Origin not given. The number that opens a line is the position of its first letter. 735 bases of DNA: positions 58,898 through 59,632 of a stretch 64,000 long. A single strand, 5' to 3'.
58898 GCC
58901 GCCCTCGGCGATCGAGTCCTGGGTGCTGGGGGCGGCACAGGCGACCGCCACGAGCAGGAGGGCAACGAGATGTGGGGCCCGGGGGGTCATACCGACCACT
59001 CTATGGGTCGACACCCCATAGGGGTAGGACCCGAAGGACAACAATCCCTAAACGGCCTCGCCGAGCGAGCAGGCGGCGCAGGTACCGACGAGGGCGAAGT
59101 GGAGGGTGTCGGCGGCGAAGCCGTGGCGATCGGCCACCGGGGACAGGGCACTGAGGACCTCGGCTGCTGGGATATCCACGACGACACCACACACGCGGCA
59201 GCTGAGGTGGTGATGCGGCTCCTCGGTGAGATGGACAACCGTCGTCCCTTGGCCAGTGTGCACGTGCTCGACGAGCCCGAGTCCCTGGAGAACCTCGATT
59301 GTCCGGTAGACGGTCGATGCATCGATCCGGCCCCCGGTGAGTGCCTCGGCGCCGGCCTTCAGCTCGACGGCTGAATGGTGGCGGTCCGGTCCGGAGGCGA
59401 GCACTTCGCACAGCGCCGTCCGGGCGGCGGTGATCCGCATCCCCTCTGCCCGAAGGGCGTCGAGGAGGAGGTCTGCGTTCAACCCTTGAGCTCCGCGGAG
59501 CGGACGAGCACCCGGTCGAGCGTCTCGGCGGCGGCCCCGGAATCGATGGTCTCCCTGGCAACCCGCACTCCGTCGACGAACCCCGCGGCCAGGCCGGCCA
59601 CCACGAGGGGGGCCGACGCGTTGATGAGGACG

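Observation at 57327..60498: Minus-strand cluster trpD-fur-tlpA(Sec)-nikMNQO with a Nur-box-like operator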

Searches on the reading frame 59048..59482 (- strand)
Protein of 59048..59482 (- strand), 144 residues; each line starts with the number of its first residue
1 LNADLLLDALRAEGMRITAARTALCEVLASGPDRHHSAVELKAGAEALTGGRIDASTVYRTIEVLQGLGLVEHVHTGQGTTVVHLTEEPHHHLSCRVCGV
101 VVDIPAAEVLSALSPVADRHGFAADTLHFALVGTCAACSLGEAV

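Call 6: search_protein_families(library=pfam, proteins=[window:59048-59482:-], max_evalue=0.01)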
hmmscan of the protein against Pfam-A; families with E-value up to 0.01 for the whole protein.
window:59048-59482:- (144 aa): 2 families
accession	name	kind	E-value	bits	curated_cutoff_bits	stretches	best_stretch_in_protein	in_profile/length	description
PF01475.25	FUR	-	2.1e-20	73.5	23.1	1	13-127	2-116/121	Ferric uptake regulator family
PF12840.13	HTH_20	-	0.0042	17.5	27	0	24-74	9-51/51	Helix-turn-helix domain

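Call 7: search_protein_families(library=ncbifam, proteins=[window:59048-59482:-], max_evalue=0.01)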
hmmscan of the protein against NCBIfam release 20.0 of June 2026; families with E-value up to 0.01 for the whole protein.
window:59048-59482:- (144 aa): 8 families
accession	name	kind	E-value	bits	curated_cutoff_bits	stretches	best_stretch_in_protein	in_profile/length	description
NF051892.1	TransRegFurBacil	equivalog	8.3e-15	55.1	220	1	8-139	10-144/149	ferric iron uptake transcriptional regulator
NF006999.0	PRK09462.1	equivalog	2e-12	46.9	146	1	9-137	7-135/148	ferric iron uptake transcriptional regulator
NF045678.1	TransRegIrrA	equivalog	3.1e-12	46.6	150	1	7-111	10-113/138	iron response transcriptional regulator IrrA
NF045677.1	FeRespRegIrr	equivalog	2e-11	44.1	170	1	9-110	3-103/127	Fur family transcriptional regulator Irr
NF052545.1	TransRegPerRClab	equivalog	4.2e-11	43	180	1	8-139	6-135/138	transcriptional regulator PerR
NF008646.0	PRK11639.1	equivalog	2e-08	34.1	167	1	53-142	58-150/171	zinc uptake transcriptional repressor Zur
NF047406.1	TransRegPerRTherm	equivalog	4e-08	33.5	200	1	16-138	5-125/130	manganese-dependent transcriptional regulator PerR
NF051891.1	TransRegFurHelico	equivalog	0.0013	18.7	200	1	9-138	17-145/148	ferric iron uptake transcriptional regulator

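Call 11: find_homologous_proteins(query=window:59048-59482:-)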
Query window:59048-59482:- (144 aa): 42 proteins with E <= 0.001 among 348 candidates.
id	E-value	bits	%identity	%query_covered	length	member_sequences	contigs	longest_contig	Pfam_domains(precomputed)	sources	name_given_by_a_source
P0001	3.7e-86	304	100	100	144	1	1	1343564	PF01475.26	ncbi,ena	-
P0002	3.2e-64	233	78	99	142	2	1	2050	PF01475.26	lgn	-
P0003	9.2e-64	231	79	98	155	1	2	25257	PF01475.26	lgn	-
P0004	2.9e-62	227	76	97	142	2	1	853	PF01475.26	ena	-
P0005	1.4e-61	224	76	97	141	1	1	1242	PF01475.26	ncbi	-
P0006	2.4e-58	214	71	99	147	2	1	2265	PF01475.26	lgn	-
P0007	2.7e-52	194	67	96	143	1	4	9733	PF12840.14,PF01475.26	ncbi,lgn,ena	-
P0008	1.9e-50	188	67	96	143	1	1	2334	PF12840.14,PF01475.26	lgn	-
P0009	2.4e-50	188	66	96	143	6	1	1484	PF12840.14,PF01475.26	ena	-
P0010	3.6e-50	187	65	98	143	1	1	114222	PF12840.14,PF01475.26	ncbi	-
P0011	1.1e-49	186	65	96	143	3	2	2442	PF12840.14,PF01475.26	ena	-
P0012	5.0e-36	142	51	99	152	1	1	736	PF12840.14,PF01475.26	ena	-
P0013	3.0e-34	136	48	97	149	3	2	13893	PF01475.26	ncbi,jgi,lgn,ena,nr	ncbi:MAG: transcriptional repressor [Acidimicrobiia bacterium]|nr:transcriptional repressor [Acidimi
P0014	3.9e-34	135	49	97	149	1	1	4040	PF01475.26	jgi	jgi:Fur family ferric uptake transcriptional regulator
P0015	9.1e-34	134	51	93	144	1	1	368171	PF12840.14,PF01475.26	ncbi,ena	-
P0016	3.2e-33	132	51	96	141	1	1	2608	PF01475.26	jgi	jgi:Fe2+ or Zn2+ uptake regulation protein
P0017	3.4e-33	132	50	93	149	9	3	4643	PF01475.26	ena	-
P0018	2.0e-29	120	49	87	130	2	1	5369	PF01475.26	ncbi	-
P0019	3.9e-29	119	46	97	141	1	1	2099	PF12840.14,PF01475.26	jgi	-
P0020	7.7e-29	118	47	96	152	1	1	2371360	PF12840.14,PF01475.26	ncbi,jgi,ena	jgi:Fur family ferric uptake transcriptional regulator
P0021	1.8e-28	117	45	99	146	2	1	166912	PF01475.26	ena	-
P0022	3.1e-27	113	47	95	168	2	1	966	PF01475.26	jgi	jgi:Fur family ferric uptake transcriptional regulator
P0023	5.8e-27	112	45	98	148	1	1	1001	PF01475.26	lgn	-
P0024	1.2e-26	111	45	93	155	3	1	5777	PF01475.26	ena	-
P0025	2.8e-26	110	46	93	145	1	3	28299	PF01475.26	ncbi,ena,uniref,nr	ncbi:MAG: hypothetical protein AVDCRST_MAG76-1062 [uncultured Acidimicrobiales bacterium]|uniref:Tra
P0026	7.0e-26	109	46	97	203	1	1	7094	PF01475.26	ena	-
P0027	9.7e-26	108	44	97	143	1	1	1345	PF12840.14,PF01475.26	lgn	-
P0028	4.3e-25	106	40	97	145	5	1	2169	PF12840.14,PF01475.26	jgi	jgi:Fur family ferric uptake transcriptional regulator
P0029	4.9e-25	106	44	96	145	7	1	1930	PF12840.14,PF01475.26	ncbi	-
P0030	5.0e-25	106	43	97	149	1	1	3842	PF12840.14,PF01475.26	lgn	-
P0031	3.9e-24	103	42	97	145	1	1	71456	PF12840.14,PF01475.26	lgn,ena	-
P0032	1.6e-23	101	39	97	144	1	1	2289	PF01475.26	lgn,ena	-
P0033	8.9e-23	99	39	97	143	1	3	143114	PF01475.26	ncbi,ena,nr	ncbi:MAG: Fur family transcriptional regulator [Acidimicrobiia bacterium]|nr:Fur family transcriptio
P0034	1.1e-22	98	40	93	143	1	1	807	PF01475.26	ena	-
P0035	1.8e-18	85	36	84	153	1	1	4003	PF01475.26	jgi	jgi:Fe2+ or Zn2+ uptake regulation protein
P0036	4.6e-16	77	40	91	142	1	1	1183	PF01475.26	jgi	jgi:Fur family ferric uptake transcriptional regulator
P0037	8.1e-14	70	37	96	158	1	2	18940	PF01475.26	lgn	-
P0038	1.6e-13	69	38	91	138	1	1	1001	PF01475.26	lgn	-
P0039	7.9e-13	66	38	90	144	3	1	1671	PF01475.26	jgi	jgi:Fur family ferric uptake transcriptional regulator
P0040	1.2e-12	66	37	90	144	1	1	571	PF01475.26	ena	-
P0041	2.5e-10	58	34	90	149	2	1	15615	PF01475.26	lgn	-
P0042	8.4e-9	53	38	90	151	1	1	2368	PF01475.26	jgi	jgi:Fur family transcriptional regulator, ferric uptake regulator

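Call 12: search_solved_structures(query=window:59048-59482:-, max_evalue=0.001, show_alignments=3)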
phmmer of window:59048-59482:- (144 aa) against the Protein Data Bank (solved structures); distinct sequences matched with E-value up to 0.001: 23.
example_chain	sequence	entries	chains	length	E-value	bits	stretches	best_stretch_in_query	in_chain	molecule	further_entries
3eyy_A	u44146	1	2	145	3.6e-21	78.8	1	10-141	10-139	Putative iron uptake regulatory protein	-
2o03_A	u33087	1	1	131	7.4e-17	64.8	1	12-138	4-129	probable Zinc uptake regulation protein FurB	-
8j6w_A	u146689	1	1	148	7e-13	52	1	9-137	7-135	Ferric uptake regulation protein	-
3mwm_A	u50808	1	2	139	9.7e-12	48.3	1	20-139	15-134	Putative metal uptake regulation protein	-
7vo0_G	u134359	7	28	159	4.3e-11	46.2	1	18-139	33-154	Putative metal uptake regulation protein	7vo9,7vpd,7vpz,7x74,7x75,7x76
6d57_A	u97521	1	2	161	4.4e-10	42.9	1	9-140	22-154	Ferric uptake regulation protein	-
4ets_A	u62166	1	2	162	4.5e-10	42.9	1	9-140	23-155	Ferric uptake regulation protein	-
2w57_A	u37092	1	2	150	9.4e-10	41.8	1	9-136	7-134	FERRIC UPTAKE REGULATION PROTEIN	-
2fe3_A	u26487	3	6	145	1.9e-09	40.9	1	7-141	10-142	Peroxide operon regulator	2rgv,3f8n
9ire_A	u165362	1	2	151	4e-09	39.8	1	9-139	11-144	Ferric uptake regulation protein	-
1mzb_A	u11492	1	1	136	5.9e-09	39.2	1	9-123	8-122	ferric uptake regulation protein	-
5fd5_A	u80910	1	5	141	8.4e-09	38.8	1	10-125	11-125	Ferric uptake regulation protein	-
5fd6_A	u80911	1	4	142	8.5e-09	38.7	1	10-125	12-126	Ferric uptake regulation protein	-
6h1c_A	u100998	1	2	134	2.5e-08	37.2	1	9-123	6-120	Ferric uptake regulation protein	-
4raz_A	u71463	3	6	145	2.2e-06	30.9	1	11-125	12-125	DNA-binding transcriptional dual regulator of siderophore biosynthesis and transport(Fur f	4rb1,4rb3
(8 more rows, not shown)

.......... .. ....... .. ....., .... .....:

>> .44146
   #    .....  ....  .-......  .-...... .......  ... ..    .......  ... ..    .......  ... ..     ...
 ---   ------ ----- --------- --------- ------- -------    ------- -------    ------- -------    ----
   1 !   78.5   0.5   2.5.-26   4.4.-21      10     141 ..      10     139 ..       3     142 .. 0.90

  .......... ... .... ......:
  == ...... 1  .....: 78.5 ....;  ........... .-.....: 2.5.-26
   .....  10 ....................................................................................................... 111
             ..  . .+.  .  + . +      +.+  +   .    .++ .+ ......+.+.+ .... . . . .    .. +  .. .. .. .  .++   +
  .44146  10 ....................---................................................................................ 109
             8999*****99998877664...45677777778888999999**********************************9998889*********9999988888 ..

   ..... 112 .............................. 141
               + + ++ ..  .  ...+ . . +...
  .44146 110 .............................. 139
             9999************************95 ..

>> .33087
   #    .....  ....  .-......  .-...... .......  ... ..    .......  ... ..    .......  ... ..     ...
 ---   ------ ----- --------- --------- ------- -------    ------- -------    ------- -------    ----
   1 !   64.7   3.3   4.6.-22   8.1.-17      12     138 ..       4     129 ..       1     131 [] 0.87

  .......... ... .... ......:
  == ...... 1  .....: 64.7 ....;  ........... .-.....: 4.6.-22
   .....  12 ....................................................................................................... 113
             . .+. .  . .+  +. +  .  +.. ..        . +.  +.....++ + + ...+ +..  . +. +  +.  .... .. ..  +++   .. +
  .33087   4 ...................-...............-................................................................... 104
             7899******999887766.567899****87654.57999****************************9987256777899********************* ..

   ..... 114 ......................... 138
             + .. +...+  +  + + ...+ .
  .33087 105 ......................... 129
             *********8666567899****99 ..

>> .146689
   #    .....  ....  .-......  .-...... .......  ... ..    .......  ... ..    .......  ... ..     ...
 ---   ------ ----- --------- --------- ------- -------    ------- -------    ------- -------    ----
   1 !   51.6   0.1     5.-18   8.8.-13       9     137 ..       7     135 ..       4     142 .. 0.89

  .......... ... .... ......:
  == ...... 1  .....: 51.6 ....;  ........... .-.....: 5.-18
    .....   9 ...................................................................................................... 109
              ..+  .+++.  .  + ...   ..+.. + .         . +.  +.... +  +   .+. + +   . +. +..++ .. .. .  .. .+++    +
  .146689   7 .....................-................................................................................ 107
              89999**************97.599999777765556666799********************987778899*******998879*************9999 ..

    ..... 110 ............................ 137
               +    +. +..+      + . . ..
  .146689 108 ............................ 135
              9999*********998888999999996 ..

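Call 13: find_encoding_contigs(protein=P0001, flank=10000, max_places=3)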
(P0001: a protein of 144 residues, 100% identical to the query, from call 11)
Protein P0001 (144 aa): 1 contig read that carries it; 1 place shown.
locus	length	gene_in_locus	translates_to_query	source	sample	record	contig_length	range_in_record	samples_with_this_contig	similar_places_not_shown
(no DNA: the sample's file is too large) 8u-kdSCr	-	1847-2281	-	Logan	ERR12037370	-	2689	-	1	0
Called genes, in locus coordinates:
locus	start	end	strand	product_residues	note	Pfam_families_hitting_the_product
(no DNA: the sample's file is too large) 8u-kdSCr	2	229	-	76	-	?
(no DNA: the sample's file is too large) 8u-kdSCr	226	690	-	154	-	PF06094:GGACT (weak), PF13772:AIG2_2 (weak)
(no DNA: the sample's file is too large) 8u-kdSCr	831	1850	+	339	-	PF02885:Glycos_trans_3N, PF00591:Glycos_transf_3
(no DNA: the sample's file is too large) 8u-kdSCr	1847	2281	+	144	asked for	PF01475:FUR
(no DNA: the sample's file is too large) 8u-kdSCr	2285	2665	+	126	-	-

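Call 17: find_related_loci(query=A2, collection=genome_contigs, flank=8000)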
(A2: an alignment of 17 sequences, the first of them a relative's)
Query A2 (144 aa) in genome_contigs; peptide patterns used: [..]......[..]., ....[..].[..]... (x = any residue, [..] = any of these).
600 stretches matched a pattern (row limit reached: there are more); 588 encode a relative of the query (tblastn E <= 1e-3); the best 80 are kept; 80 distinct loci.
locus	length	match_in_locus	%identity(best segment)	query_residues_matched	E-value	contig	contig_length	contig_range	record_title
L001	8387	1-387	46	12-139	2e-33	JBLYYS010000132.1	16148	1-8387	MAG: Acidimicrobiia bacterium isolate DBRS4.bin20 k97_183727, whole genome shotgun sequence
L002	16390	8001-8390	38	8-138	1e-18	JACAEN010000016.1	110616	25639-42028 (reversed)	MAG: Chloroflexota bacterium isolate L.E.CH.35 k119_90992, whole genome shotgun sequence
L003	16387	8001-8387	36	9-138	4e-18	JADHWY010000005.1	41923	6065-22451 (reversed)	MAG: Dehalococcoidales bacterium isolate BS750m-G39 BS-750m-C819, whole genome shotgun sequence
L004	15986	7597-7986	33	8-138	7e-18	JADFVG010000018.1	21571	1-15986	MAG: Chloroflexota bacterium isolate C2.bin.45 k83_180396, whole genome shotgun sequence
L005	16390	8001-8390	35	8-138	9e-18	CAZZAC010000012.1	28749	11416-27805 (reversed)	MAG TPA_asm: uncultured Dehalococcoidales bacterium isolate binchicken_co196_122 genome assembly, contig: NODE_1875_leng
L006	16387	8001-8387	38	9-139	3e-17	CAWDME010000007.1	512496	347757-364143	MAG: uncultured Solirubrobacteraceae bacterium isolate MFD04944.bin.1.300 genome assembly, contig: contig_20542, whole g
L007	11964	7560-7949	35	7-138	3e-17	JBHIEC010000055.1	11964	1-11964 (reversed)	MAG: Anaerolineae bacterium isolate b3.sp2_bin.41 NODE_1710_length_11964_cov_8.899404, whole genome shotgun sequence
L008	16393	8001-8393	39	10-138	2e-16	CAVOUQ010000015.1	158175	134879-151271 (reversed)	MAG: uncultured Actinomycetes bacterium isolate MFD10007.bin.2.82 genome assembly, contig: contig_22190, whole genome sh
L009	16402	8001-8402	32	6-140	2e-16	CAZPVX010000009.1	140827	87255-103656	MAG TPA_asm: uncultured Anaerolineae bacterium isolate SRP263991_co5_64 genome assembly, contig: NODE_251_length_140827_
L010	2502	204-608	33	6-139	3e-16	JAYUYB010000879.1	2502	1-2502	MAG: Chloroflexota bacterium isolate GL137_UP_concoct_219 GL137_UP_concoct_219_878, whole genome shotgun sequence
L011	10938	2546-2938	34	8-139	4e-16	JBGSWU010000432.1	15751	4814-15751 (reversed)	MAG: Thermomicrobiales bacterium isolate JTS-RE48 k141_3519784, whole genome shotgun sequence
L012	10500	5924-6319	32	10-143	5e-16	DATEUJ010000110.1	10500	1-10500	MAG TPA_asm: Anaerolineae bacterium isolate SMAG_U8338 k141_84212, whole genome shotgun sequence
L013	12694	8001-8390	34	10-140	9e-16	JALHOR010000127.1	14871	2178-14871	MAG: Anaerolineae bacterium isolate bin.171_sub c_000000015626, whole genome shotgun sequence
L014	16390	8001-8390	37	8-139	4e-15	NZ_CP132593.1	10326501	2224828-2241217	Streptomyces sp. YU58 strain SX92 chromosome, complete genome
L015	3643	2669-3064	35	8-139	3e-15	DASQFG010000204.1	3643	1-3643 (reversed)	MAG TPA_asm: Nakamurella sp. isolate SMAG_U11774 k141_775154, whole genome shotgun sequence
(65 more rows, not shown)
